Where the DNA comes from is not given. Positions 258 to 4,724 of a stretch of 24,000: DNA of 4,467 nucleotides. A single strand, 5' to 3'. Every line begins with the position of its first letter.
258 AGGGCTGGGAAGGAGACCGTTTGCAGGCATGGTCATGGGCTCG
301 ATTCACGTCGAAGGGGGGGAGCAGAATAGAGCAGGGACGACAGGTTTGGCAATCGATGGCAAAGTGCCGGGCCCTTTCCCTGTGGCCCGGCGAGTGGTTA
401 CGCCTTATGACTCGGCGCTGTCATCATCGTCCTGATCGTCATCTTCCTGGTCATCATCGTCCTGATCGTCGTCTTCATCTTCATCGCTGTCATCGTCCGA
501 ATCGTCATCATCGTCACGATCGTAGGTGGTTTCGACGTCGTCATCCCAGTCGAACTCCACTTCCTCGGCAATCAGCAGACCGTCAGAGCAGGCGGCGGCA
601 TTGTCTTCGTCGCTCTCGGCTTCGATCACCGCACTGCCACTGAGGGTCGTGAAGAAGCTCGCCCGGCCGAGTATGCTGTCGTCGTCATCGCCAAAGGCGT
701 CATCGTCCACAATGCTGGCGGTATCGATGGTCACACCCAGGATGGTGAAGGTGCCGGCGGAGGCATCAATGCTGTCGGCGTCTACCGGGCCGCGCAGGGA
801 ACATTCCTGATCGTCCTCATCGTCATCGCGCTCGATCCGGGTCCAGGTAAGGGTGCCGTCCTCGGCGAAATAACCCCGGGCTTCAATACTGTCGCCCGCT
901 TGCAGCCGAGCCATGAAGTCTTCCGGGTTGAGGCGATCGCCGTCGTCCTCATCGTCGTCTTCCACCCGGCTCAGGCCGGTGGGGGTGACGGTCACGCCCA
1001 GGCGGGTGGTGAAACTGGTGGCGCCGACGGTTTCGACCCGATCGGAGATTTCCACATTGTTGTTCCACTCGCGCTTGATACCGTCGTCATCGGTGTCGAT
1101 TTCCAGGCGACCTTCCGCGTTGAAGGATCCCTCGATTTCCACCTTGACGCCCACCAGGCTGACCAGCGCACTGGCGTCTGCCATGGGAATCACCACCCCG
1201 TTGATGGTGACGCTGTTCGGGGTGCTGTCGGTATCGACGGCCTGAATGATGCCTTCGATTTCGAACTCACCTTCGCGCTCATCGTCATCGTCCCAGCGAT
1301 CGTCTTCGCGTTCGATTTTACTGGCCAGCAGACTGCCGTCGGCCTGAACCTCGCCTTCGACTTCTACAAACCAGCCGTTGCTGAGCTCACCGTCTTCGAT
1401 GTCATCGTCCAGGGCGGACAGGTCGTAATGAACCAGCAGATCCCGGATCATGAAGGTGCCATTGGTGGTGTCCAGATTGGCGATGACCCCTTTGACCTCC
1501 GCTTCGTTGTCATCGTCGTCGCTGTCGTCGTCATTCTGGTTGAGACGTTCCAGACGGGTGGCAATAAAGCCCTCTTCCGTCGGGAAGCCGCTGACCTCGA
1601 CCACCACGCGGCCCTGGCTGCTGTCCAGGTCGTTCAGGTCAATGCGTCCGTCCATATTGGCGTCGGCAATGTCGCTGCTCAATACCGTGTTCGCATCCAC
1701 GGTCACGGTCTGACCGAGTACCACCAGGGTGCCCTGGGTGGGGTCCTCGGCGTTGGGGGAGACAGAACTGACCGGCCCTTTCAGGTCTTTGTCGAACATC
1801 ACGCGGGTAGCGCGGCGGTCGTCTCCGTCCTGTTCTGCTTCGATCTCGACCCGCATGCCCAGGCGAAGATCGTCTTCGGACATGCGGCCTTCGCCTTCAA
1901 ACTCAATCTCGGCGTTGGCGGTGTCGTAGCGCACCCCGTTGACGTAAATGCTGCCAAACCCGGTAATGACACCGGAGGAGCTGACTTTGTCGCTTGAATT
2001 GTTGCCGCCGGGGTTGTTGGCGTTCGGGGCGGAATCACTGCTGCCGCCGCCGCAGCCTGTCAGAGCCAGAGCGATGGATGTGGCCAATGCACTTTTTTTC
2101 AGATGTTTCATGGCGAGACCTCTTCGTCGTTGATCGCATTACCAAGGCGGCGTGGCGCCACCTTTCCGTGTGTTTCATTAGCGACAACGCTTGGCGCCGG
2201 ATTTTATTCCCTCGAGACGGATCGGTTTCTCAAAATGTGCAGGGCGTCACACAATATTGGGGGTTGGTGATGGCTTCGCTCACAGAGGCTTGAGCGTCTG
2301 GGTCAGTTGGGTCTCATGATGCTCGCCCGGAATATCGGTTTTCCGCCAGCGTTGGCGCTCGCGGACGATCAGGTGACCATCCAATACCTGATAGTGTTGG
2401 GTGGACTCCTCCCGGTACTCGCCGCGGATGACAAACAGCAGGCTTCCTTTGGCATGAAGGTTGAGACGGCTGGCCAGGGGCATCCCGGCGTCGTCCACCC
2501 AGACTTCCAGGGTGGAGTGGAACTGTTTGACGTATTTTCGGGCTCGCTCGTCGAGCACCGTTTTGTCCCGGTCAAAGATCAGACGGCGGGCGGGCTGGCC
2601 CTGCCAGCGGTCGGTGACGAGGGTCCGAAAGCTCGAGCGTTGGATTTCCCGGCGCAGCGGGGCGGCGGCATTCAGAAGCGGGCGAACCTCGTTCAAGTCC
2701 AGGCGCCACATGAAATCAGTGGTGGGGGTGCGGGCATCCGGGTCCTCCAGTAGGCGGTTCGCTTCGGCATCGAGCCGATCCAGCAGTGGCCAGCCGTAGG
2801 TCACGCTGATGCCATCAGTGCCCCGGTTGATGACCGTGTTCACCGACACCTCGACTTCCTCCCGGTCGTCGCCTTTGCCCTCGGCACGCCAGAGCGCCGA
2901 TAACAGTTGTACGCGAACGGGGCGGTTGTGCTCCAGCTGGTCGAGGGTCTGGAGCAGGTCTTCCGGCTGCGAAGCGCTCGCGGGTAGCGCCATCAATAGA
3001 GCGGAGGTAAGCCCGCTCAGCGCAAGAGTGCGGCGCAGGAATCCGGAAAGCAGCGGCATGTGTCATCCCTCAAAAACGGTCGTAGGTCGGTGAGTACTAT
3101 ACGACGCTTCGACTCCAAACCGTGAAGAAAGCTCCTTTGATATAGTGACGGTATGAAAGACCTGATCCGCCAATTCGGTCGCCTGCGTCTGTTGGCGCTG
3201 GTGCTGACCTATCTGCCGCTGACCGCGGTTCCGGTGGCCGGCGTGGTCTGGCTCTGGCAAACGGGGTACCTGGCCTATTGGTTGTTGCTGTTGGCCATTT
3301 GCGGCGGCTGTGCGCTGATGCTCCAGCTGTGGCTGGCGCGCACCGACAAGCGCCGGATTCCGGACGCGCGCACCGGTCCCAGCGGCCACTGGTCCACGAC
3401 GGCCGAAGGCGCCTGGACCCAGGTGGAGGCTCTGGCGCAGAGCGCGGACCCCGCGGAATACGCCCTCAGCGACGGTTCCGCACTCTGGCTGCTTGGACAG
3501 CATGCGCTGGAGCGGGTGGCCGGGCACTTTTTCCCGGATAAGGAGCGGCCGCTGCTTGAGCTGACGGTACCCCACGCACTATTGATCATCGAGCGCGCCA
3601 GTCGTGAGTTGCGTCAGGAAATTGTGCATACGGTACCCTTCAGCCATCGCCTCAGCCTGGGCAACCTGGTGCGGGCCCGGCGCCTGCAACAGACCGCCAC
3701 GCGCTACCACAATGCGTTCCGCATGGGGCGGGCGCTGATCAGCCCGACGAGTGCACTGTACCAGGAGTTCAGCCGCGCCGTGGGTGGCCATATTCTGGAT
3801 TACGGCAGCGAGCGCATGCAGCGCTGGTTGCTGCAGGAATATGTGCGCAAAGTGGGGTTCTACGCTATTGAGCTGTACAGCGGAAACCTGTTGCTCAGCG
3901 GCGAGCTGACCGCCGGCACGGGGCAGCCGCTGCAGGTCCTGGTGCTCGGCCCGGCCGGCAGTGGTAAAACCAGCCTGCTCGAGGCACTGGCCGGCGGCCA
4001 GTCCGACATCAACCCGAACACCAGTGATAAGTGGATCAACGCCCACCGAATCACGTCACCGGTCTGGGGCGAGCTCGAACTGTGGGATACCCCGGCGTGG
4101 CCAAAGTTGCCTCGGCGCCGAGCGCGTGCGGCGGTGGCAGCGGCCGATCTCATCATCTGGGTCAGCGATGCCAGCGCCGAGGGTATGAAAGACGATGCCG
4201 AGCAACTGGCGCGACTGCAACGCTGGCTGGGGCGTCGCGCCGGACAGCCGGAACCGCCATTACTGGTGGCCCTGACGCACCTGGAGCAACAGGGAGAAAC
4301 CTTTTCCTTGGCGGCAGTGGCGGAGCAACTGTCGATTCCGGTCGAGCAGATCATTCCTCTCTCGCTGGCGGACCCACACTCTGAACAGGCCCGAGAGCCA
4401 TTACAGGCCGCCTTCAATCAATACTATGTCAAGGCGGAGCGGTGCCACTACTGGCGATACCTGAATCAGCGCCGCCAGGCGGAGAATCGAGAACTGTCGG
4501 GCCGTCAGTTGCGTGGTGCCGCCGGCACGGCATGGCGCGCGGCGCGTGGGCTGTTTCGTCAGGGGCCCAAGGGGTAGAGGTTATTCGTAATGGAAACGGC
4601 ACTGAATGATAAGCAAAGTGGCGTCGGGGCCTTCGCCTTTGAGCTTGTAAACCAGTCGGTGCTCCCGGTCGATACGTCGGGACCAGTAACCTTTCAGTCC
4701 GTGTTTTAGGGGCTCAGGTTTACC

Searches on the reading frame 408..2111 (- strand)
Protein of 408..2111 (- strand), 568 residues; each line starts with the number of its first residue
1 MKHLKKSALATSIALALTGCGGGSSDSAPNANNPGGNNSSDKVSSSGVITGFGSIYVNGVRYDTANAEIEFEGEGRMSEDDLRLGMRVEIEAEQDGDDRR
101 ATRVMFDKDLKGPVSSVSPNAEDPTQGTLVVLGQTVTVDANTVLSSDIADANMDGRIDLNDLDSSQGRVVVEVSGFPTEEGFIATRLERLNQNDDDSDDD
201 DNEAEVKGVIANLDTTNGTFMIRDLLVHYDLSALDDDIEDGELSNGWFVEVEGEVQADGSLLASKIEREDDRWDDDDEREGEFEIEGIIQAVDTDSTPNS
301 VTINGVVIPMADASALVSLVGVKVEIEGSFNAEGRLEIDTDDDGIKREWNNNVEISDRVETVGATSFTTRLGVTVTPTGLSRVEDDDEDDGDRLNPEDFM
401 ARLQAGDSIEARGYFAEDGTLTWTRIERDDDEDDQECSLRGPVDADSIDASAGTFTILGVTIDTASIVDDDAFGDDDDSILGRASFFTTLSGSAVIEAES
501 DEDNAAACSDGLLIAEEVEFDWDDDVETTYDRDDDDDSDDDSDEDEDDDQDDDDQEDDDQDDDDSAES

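Call 5: search_protein_families(library=pfam, proteins=[window:408-2111:-], max_evalue=0.001)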
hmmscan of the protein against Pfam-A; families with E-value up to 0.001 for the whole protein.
window:408-2111:- (568 aa): 1 family
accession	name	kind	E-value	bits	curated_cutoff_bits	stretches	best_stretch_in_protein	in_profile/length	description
PF18914.6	DUF5666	-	9.2e-39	132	27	4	207-267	1-60/60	Domain of unknown function (DUF5666)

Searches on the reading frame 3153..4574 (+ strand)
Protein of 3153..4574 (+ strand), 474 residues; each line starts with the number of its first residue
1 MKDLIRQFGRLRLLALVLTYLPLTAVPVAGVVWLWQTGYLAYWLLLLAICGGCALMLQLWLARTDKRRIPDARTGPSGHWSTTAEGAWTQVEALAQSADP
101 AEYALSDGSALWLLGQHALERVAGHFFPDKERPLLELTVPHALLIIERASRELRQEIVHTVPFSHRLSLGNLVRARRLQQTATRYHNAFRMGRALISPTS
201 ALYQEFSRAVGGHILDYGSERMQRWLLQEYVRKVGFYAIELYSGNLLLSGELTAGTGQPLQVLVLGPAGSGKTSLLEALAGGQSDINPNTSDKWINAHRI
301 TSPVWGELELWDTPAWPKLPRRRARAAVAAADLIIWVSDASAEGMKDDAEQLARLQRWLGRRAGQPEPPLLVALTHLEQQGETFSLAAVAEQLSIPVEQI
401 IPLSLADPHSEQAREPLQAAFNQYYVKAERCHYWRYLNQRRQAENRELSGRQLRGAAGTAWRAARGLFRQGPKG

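Call 5: search_protein_families(library=pfam, proteins=[window:3153-4574:+], max_evalue=0.001)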
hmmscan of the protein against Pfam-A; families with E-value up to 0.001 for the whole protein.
window:3153-4574:+ (474 aa): 3 families
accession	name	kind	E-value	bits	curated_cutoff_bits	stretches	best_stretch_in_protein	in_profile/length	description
PF01926.29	MMR_HSR1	-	2.1e-06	28.2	21.9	1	262-356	2-100/113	50S ribosome-binding GTPase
PF00350.29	Dynamin_N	-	2.6e-06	28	27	0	297-362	92-160/168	Dynamin family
PF13191.12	AAA_16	-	5.5e-06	27.4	32.6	1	254-380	19-144/167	AAA ATPase domain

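Call 88: search_protein_families(library=ncbifam, proteins=[window:3153-4574:+], max_evalue=0.001)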
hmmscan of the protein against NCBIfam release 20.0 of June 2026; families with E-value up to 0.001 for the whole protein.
window:3153-4574:+ (474 aa): 0 families
